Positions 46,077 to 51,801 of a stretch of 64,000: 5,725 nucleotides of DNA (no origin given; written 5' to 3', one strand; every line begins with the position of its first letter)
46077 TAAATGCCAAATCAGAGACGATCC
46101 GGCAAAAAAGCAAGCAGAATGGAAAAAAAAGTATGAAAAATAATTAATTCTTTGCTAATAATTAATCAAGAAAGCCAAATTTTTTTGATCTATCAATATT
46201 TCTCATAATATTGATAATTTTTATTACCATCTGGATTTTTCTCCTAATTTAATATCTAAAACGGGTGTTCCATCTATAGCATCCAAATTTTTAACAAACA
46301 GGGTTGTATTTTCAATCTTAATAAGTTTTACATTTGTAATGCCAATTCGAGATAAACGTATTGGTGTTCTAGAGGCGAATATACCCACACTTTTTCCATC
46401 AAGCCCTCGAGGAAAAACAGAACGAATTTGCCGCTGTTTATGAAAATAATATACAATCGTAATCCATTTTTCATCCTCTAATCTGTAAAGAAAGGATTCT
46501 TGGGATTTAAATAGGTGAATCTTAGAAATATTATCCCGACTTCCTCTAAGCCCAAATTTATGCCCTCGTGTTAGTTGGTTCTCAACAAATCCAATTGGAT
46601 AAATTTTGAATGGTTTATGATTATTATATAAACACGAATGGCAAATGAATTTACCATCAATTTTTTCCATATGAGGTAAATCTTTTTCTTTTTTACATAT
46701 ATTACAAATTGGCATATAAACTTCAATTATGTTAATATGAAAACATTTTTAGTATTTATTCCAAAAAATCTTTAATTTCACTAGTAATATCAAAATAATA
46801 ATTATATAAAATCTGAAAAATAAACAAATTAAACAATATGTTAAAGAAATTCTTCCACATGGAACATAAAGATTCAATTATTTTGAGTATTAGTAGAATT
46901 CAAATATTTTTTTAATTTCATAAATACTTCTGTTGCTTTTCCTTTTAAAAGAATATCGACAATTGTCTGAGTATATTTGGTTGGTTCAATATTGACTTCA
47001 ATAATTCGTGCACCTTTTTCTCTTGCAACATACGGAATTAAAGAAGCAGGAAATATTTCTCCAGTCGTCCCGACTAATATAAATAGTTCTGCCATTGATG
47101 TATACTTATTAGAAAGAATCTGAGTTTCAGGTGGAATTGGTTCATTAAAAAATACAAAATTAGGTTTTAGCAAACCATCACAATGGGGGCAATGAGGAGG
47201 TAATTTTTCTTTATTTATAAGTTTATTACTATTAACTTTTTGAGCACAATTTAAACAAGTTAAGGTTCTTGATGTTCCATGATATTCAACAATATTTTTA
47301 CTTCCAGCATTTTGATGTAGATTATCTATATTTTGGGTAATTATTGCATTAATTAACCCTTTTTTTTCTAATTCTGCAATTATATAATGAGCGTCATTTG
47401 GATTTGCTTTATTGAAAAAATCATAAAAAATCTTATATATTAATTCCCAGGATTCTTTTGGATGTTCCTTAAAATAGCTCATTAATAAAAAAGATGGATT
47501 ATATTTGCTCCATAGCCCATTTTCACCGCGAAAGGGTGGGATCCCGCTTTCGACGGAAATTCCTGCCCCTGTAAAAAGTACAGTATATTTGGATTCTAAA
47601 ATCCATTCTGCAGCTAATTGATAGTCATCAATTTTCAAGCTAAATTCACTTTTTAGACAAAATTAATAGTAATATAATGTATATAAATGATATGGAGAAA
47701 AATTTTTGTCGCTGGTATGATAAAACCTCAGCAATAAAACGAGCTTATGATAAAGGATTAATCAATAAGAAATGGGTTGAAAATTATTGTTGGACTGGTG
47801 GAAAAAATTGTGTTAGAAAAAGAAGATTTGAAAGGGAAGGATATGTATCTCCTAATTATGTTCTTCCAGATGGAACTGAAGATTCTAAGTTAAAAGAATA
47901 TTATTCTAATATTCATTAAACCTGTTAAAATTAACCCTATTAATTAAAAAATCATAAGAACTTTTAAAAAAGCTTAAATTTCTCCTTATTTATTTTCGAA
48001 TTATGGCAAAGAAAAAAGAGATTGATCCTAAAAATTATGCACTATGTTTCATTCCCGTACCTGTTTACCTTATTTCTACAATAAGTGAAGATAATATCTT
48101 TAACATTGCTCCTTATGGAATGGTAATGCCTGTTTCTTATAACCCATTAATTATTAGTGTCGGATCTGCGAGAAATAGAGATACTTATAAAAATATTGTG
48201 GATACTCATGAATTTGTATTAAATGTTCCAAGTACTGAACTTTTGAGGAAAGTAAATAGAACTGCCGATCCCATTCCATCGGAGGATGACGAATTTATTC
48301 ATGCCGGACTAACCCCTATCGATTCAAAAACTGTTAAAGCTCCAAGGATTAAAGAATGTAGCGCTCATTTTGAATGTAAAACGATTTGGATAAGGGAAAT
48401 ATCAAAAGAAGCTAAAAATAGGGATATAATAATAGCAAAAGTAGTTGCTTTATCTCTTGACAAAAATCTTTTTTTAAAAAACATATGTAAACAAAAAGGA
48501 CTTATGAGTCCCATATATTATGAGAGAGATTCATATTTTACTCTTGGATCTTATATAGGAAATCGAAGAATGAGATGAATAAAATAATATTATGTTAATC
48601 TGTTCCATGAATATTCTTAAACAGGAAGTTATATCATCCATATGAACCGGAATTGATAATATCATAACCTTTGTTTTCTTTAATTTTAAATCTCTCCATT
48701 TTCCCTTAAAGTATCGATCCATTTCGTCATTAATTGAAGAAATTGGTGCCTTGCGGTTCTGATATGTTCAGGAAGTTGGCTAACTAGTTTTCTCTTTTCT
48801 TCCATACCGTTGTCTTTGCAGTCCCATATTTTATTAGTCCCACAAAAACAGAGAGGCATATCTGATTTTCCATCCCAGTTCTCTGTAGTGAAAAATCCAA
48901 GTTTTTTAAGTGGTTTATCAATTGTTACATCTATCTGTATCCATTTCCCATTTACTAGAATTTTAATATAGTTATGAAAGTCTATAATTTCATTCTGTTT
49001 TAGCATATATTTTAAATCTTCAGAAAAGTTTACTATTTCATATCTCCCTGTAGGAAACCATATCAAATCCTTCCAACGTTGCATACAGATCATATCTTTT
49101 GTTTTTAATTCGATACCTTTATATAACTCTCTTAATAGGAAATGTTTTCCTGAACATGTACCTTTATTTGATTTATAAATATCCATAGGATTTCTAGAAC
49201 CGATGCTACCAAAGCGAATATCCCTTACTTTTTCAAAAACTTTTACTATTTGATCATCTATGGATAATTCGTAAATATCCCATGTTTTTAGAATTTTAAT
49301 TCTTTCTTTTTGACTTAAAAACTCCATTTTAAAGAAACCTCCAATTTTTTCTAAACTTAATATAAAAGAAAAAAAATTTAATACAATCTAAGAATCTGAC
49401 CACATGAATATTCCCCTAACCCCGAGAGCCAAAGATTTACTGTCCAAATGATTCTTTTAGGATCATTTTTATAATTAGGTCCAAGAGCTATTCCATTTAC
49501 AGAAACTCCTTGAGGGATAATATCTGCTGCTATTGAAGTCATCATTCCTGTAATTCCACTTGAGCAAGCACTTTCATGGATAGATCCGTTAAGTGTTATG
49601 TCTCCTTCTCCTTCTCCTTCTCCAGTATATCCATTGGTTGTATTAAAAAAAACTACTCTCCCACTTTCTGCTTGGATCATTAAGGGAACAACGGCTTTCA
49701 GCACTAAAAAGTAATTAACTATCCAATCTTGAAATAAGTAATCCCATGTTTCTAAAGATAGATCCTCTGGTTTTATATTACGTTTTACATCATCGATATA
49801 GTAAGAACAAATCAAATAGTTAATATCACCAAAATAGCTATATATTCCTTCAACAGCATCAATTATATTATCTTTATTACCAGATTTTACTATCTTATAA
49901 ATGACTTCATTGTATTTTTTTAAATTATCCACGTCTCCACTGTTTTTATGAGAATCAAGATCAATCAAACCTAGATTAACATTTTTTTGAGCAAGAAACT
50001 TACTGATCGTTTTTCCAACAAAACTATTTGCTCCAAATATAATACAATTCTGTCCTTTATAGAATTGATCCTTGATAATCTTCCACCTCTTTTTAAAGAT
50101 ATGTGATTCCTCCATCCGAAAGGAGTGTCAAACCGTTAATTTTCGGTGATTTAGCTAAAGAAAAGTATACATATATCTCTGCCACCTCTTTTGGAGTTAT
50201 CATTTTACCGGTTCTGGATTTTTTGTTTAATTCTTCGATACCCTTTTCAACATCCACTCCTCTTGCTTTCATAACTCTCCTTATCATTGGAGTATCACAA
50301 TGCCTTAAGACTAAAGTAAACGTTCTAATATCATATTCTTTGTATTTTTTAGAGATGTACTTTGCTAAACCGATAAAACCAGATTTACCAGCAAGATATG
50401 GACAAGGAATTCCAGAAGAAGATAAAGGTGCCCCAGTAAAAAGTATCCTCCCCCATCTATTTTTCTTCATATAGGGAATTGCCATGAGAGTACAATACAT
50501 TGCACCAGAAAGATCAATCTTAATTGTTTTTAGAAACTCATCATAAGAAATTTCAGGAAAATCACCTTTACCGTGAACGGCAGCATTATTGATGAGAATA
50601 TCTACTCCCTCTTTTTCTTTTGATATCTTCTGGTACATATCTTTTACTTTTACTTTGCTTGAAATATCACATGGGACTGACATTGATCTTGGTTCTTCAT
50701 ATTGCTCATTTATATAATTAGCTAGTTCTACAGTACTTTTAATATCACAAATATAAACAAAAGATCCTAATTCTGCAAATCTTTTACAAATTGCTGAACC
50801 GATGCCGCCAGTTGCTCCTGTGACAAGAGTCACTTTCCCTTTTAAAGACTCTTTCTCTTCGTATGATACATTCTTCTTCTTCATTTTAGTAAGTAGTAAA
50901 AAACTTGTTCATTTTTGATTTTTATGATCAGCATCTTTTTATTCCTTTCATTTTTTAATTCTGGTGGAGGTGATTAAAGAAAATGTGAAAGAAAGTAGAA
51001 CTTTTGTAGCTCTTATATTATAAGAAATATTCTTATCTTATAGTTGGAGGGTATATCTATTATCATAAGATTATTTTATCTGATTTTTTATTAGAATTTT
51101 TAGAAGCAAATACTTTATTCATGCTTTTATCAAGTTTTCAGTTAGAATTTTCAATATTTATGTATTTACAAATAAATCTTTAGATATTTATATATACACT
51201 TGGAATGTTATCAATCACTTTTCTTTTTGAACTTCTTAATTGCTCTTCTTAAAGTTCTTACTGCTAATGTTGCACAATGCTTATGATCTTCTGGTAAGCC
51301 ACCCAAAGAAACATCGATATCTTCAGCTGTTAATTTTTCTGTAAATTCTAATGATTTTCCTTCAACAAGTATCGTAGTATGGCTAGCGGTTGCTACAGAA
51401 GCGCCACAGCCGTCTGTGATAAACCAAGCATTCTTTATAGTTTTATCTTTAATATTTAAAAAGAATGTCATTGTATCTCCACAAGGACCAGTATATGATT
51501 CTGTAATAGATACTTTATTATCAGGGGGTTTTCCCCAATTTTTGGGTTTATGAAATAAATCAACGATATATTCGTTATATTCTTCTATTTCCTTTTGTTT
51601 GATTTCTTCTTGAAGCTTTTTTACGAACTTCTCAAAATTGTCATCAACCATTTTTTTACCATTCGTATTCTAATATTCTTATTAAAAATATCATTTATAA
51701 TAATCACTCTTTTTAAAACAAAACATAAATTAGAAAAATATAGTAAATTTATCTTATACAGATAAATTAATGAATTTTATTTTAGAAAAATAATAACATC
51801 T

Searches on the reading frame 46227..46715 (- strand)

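Call 38: search_protein_families(library=pfam, proteins=[window:46227-46715:-], max_evalue=0.00001)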
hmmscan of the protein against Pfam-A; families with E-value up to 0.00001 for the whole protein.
window:46227-46715:- (163 aa): 1 family
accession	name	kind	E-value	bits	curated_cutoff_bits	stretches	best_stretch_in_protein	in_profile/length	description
PF01980.22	TrmO_N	-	3.7e-22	79.2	26.8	1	61-156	11-109/116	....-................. O N-terminal domain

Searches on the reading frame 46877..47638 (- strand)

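Call 38: search_protein_families(library=pfam, proteins=[window:46877-47638:-], max_evalue=0.00001)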
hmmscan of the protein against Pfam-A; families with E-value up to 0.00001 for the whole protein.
window:46877-47638:- (254 aa): 1 family
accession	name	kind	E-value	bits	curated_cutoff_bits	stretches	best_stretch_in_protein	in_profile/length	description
PF02146.23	SIR2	-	1.7e-45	155.6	24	1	24-197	1-180/180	Sir2 family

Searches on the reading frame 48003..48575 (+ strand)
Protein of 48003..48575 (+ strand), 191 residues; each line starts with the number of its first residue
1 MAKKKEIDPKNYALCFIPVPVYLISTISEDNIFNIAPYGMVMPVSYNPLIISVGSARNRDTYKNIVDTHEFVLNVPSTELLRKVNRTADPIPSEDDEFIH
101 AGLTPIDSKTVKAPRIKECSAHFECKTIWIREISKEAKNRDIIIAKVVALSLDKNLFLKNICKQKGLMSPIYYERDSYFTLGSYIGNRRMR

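Call 38: search_protein_families(library=pfam, proteins=[window:48003-48575:+], max_evalue=0.00001)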
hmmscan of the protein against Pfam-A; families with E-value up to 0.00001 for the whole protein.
window:48003-48575:+ (191 aa): 1 family
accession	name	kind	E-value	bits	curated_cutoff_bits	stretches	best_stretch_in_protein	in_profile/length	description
PF01613.24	Flavin_Reduct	-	8.8e-26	91.3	27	1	17-181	4-152/153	Flavin reductase like domain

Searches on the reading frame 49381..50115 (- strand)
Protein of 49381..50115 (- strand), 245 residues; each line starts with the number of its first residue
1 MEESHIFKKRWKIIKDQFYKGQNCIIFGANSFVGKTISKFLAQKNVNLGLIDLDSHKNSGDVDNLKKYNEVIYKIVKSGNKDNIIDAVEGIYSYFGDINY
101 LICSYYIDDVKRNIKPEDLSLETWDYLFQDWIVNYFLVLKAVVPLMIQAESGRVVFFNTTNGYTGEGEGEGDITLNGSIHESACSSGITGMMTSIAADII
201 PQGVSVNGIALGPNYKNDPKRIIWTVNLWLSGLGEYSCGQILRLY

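Call 38: search_protein_families(library=pfam, proteins=[window:49381-50115:-], max_evalue=0.00001)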
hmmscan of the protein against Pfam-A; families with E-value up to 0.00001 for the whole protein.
window:49381-50115:- (245 aa): 2 families
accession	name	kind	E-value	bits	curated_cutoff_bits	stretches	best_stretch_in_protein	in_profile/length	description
PF00106.31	adh_short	-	1.6e-12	47.8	26.6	1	24-213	3-181/195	short chain dehydrogenase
PF13561.12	adh_short_C2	-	8.8e-07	29.2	27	1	31-213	6-175/236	Enoyl-(Acyl carrier protein) reductase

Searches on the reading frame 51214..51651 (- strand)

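Call 4: search_protein_families(library=pfam, proteins=[window:51214-51651:-], max_evalue=0.001)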
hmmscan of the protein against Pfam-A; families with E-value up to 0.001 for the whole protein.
window:51214-51651:- (146 aa): 1 family
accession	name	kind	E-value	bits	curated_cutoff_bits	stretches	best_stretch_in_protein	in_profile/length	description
PF01592.21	NifU_N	-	2.4e-26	92.8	22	1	24-145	1-124/127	NifU-like N terminal domain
